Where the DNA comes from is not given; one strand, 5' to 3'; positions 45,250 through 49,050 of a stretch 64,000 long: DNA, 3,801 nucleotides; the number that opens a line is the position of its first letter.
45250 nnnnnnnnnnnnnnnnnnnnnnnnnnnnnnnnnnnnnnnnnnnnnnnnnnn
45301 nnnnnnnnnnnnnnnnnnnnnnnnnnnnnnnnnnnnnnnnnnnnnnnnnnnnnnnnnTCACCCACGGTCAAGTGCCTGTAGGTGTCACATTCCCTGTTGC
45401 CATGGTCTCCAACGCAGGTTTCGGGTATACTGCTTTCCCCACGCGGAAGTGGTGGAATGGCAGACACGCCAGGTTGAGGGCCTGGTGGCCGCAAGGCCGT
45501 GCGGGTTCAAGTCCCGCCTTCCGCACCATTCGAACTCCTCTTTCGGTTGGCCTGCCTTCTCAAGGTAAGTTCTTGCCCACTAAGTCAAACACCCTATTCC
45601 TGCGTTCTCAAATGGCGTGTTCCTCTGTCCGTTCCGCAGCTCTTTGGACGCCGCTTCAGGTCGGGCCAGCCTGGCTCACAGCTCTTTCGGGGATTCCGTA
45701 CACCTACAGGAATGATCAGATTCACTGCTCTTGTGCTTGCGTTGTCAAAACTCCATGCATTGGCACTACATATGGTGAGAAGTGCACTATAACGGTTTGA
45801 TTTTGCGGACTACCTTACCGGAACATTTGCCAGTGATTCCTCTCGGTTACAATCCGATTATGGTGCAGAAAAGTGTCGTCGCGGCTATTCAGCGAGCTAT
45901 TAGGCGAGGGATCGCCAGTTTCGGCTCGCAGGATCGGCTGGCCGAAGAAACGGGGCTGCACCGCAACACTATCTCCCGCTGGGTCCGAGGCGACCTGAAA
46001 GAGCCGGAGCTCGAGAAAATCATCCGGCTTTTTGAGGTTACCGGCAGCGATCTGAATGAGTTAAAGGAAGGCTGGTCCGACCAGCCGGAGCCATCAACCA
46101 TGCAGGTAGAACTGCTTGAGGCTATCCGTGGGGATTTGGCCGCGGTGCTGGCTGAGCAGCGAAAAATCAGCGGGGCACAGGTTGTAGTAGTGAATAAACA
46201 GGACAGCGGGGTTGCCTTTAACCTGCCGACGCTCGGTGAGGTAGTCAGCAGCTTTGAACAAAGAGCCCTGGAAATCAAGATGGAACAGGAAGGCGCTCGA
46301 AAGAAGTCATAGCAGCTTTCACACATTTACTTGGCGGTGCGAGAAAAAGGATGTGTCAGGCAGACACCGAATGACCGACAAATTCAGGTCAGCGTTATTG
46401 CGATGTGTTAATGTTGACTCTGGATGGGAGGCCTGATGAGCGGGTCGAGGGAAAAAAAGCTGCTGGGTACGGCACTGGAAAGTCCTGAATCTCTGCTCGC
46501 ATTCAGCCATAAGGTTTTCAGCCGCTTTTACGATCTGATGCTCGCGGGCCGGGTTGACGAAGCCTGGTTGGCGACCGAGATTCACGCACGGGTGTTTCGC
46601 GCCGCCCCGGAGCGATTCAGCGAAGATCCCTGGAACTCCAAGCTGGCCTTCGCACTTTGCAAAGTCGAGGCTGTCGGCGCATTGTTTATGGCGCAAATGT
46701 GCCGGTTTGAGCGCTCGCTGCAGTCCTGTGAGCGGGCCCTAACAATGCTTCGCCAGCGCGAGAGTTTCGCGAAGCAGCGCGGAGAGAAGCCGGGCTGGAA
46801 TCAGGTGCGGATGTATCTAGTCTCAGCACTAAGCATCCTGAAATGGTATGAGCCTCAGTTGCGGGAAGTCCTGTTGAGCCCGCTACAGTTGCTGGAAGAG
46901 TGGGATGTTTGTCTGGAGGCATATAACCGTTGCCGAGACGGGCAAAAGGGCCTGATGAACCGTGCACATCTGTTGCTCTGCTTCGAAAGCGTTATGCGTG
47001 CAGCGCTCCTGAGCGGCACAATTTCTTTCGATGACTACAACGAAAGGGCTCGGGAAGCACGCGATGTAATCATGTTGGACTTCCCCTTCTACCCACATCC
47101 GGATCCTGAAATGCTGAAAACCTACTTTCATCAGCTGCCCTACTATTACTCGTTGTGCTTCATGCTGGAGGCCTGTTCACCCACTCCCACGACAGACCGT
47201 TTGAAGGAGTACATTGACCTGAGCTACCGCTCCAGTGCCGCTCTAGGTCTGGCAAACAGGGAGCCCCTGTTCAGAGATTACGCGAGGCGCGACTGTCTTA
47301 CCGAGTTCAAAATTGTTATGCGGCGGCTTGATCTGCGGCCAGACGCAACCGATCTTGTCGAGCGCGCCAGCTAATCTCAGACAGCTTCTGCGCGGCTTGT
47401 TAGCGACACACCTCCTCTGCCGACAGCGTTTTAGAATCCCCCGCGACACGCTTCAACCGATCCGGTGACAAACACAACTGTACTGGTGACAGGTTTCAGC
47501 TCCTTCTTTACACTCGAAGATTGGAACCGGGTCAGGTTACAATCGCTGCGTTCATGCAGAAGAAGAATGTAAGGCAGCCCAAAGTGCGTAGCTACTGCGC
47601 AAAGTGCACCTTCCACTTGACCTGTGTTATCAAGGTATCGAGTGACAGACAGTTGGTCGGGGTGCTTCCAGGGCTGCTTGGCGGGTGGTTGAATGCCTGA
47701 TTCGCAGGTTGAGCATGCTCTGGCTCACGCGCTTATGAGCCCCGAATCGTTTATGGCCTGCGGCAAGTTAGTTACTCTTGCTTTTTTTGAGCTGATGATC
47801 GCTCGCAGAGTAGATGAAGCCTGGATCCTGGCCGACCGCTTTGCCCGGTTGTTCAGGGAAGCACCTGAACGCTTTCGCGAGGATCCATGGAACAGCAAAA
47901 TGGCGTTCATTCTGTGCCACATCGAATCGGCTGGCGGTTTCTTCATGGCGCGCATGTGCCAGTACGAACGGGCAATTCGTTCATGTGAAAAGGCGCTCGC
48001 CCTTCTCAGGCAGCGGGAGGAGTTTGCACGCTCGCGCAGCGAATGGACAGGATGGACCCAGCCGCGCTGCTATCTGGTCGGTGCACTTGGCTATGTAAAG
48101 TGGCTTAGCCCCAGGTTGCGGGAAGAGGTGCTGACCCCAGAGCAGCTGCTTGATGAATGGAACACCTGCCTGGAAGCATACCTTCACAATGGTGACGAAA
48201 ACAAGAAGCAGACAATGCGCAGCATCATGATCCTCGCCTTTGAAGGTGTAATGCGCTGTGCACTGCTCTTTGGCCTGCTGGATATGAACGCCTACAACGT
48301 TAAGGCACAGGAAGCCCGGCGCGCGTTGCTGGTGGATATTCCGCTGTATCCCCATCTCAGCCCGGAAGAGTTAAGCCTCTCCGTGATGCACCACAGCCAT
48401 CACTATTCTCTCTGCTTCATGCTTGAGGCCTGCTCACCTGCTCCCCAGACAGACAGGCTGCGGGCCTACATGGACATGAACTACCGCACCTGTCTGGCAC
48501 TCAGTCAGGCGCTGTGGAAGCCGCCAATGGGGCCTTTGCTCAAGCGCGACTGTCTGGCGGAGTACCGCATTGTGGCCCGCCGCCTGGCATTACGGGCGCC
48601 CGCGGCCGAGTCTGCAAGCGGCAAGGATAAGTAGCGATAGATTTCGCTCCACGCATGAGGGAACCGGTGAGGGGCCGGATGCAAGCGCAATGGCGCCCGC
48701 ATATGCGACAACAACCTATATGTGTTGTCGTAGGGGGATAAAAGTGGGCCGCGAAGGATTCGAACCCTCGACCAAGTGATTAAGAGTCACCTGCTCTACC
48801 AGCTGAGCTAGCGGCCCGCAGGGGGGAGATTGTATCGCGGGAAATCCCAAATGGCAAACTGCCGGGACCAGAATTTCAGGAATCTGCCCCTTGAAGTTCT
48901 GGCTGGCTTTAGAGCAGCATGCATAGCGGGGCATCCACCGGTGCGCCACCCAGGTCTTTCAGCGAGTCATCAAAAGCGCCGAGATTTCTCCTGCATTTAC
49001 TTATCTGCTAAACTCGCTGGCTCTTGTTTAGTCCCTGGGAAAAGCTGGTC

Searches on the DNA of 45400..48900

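Call 76: search_rna_families(source=window, start=45400, end=48900, threshold=evalue, max_evalue=1)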
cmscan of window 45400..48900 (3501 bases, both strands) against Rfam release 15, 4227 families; matches with E-value up to 1: 4.
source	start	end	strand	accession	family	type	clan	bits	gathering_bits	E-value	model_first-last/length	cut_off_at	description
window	48745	48817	-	RF00005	tRNA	Gene; tRNA;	CL00001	68.5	29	4.5e-14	1-71/71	no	tRNA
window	45443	45525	+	RF00005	tRNA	Gene; tRNA;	CL00001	55.1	29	2.2e-10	1-71/71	no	tRNA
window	48545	48616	+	RF02808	PyrR210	Gene; snRNA; snoRNA; HACA-box;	-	24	59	0.14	1-59/59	no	Pyrobaculum sRNA 210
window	48744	48817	+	RF04354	Plastid-ycf2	Cis-reg;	-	22.1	65.7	0.28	1-75/75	no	Plastid-ycf2 5UTR RNA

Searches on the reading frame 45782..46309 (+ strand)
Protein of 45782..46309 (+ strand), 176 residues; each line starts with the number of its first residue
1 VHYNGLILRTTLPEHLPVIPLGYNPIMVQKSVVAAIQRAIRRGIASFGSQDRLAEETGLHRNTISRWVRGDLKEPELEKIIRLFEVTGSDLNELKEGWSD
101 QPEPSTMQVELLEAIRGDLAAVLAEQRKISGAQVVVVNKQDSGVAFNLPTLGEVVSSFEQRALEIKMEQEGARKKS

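Call 6: search_protein_families(library=pfam, proteins=[window:45782-46309:+], max_evalue=1)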
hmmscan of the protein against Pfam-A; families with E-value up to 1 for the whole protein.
window:45782-46309:+ (176 aa): 14 families
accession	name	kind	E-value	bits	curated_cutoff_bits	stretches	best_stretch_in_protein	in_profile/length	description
PF01381.28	HTH_3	-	1.5e-08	35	23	1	49-94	11-55/55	Helix-turn-helix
PF13443.12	HTH_26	-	2.4e-05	24.9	22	1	49-95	12-61/63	Cro/C1-type HTH DNA-binding domain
PF13730.12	HTH_36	-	0.00013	22.2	25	1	44-69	23-47/55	Helix-turn-helix domain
PF13560.12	HTH_31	-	0.00017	22.3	27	1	49-94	16-64/64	Helix-turn-helix domain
PF15943.11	YdaS_toxin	-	0.00061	20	30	1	40-70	1-31/65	Bacterial toxin YdaS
PF07022.19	Phage_CI_repr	-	0.0064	17.3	22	1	46-95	11-58/65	Bacteriophage CI repressor helix-turn-helix domain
PF13384.12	HTH_23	-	0.042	14.1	24.6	1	50-69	20-39/50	Homeodomain-like domain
PF12844.13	HTH_19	-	0.047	14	30.2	1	47-87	13-54/64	Helix-turn-helix domain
PF07037.17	YfeC-like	-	0.048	14.4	22.9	1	51-70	4-23/122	Transcription regulator YfeC-like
PF13556.12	HTH_30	-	0.095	13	27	1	45-64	10-29/59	PucR C-terminal helix-turn-helix domain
PF14549.12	P22_Cro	-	0.12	12.6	30.2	1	44-67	6-29/60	DNA-binding transcriptional regulator Cro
PF05269.17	Phage_CII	-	0.17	12.6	21.3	1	33-69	10-45/91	Bacteriophage CII protein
PF12728.13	HTH_17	-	0.19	12.5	27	1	53-73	7-28/51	Helix-turn-helix domain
PF05920.17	Homeobox_KN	-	0.2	12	24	1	51-67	17-33/40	Homeobox KN domain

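Call 7: search_protein_families(library=padloc, proteins=[window:45782-46309:+], max_evalue=1)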
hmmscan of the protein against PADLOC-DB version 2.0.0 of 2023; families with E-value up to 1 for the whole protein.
window:45782-46309:+ (176 aa): 1 family
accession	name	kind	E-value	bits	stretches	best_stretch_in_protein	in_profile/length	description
PDLC04133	mad1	-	0.004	15.4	1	48-75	6-33/60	mads_1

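Call 8: search_protein_families(library=ncbifam, proteins=[window:45782-46309:+], max_evalue=1)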
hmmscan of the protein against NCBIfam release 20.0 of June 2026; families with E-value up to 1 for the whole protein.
window:45782-46309:+ (176 aa): 5 families
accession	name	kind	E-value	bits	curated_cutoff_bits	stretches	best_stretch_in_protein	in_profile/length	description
NF046037.1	carphisopro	domain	0.00029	21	38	1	40-91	1-53/54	carph-isopro domain-containing protein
NF041951.1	phage_RstR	subfamily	0.00063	20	80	1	49-115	17-81/108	RstR family transcriptional repressor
TIGR03830.1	CxxCG_CxxCG_HTH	subfamily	0.0039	17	61.8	1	40-94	70-126/127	type II TA system antitoxin MqsA family protein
NF033546.1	transpos_IS21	equivalog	0.024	14.2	160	1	49-96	10-55/294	IS21 family transposase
NF007282.0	PRK09744.1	subfamily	0.082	13.2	130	1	44-91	7-50/75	DNA-binding transcriptional regulator DicC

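Call 9: search_protein_families(library=phrogs, proteins=[window:45782-46309:+], max_evalue=1)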
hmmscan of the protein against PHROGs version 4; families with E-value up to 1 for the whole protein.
window:45782-46309:+ (176 aa): 40 families (the best 25 are shown)
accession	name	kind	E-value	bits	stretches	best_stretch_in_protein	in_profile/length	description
phrog_8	-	transcription regulation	3.9e-07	30.8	1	47-87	88-131/346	transcriptional regulator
phrog_4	-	transcription regulation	9.9e-07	29.1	1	40-102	141-199/400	transcriptional repressor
phrog_3557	-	transcription regulation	3.2e-06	28.4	1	32-95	8-72/142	transcriptional regulator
phrog_3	-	transcription regulation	3.5e-05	24.7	1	49-106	103-157/430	transcriptional repressor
phrog_2328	-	transcription regulation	7.1e-05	23.6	1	49-102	30-82/128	transcriptional repressor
phrog_35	-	transcription regulation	8.7e-05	23.7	1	36-92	78-134/181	transcriptional repressor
phrog_4779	-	transcription regulation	0.00019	22.9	1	40-83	7-51/98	transcriptional regulator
phrog_2136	-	unknown function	0.00048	20.9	1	48-85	44-81/89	-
phrog_638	-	transcription regulation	0.0005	20.9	1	46-93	16-62/145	transcriptional regulator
phrog_2967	-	transcription regulation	0.00059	20.4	1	44-96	24-74/225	transcriptional regulator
phrog_4268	-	transcription regulation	0.0019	19.4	1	33-92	33-90/96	transcriptional repressor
phrog_191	-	transcription regulation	0.0041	18.4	1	32-87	9-65/106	CII-like transcriptional activator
phrog_24325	-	transcription regulation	0.012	17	1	23-97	43-115/133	transcriptional regulator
phrog_517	-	DNA, RNA and nucleotide metabolism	0.014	17.3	1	33-70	91-124/128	HTH DNA binding protein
phrog_4151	-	DNA, RNA and nucleotide metabolism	0.015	16.2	1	49-114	22-62/154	DNA binding protein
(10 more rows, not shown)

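Call 46: find_homologous_proteins(query=A3, max_evalue=0.001)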
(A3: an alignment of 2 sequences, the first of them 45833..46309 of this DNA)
Query A3 (2 sequences) (159 aa, profile of the alignment): 4 proteins with E <= 0.001 among 2205 candidates.
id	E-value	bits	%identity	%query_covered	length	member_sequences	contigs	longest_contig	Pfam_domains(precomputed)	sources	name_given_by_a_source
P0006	1.0e-89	316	100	100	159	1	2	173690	PF01381.29,PF13443.13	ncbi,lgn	-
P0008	3.2e-73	263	60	76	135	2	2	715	PF01381.29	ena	-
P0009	1.1e-71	257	55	86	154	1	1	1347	PF01381.29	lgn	-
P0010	2.3e-48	182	58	92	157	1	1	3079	PF01381.29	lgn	-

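Call 48: find_encoding_contigs(protein=P0010, flank=10000)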
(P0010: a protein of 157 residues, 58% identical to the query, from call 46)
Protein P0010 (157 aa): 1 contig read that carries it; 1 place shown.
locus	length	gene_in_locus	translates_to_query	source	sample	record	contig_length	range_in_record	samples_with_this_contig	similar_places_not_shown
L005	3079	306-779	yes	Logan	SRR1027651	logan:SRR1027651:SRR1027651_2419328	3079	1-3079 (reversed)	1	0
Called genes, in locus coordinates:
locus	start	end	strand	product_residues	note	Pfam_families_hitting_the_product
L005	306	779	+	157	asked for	PF01381:HTH_3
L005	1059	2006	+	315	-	-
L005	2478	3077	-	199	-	?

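Call 49: find_encoding_contigs(protein=P0009, flank=10000)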
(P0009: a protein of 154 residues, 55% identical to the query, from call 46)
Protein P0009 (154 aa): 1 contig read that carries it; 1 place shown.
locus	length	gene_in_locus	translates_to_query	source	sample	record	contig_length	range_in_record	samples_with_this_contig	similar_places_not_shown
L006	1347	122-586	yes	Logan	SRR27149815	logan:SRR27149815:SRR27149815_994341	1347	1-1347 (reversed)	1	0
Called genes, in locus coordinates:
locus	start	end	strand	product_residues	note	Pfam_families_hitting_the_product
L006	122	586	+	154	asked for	PF01381:HTH_3 (weak)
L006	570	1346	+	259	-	?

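Call 71: predict_structure(alignment_id=A7)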
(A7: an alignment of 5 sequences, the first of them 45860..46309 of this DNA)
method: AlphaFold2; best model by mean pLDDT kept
length: 150 residues; sequences in the alignment: 5
mean_pLDDT: 70.8   pTM: 0.45
mean pLDDT of the five models: 70.8, 70.1, 69.1, 67.0, 66.3
residues with pLDDT >= 90: 10; 70-90: 78; 50-70: 42; < 50: 20
segments of 3 or more residues with pLDDT < 50: 105-119
pLDDT, mean of each block of 10 residues (from residue 1): 76 90 90 88 82 86 80 51 68 71 49 37 62 72 62
secondary structure, 60 per line:
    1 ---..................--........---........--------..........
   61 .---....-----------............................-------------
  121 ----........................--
elements in order: H4-21 H24-31 H35-42 H51-61 H65-68 H80-107 H125-148

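Call 90: search_solved_structures(query=A7, max_evalue=1)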
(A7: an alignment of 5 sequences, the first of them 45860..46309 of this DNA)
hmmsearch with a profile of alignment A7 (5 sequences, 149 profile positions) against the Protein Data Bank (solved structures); distinct sequences matched with E-value up to 1: 8.
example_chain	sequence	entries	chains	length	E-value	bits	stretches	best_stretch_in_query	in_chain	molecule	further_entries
2b5a_A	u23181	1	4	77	0.01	18.7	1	23-52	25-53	C.BclI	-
8bny_A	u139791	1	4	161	0.027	17.3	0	26-72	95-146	Immunity repressor protein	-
1xwr_A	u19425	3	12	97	0.033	17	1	9-71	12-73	Regulatory protein CII | Transcriptional activator II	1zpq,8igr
1zs4_A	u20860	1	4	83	0.046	16.5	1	9-69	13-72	Regulatory protein CII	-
3bs3_A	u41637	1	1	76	0.056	16.3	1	26-66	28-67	Putative DNA-binding protein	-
1xou_B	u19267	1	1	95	0.39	13.5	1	51-86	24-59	Z5138 gene product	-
2lhk_A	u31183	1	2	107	0.49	13.2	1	51-86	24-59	L0052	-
2m1n_A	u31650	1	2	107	0.57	13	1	51-86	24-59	Type III secretion system filament chaperone CesA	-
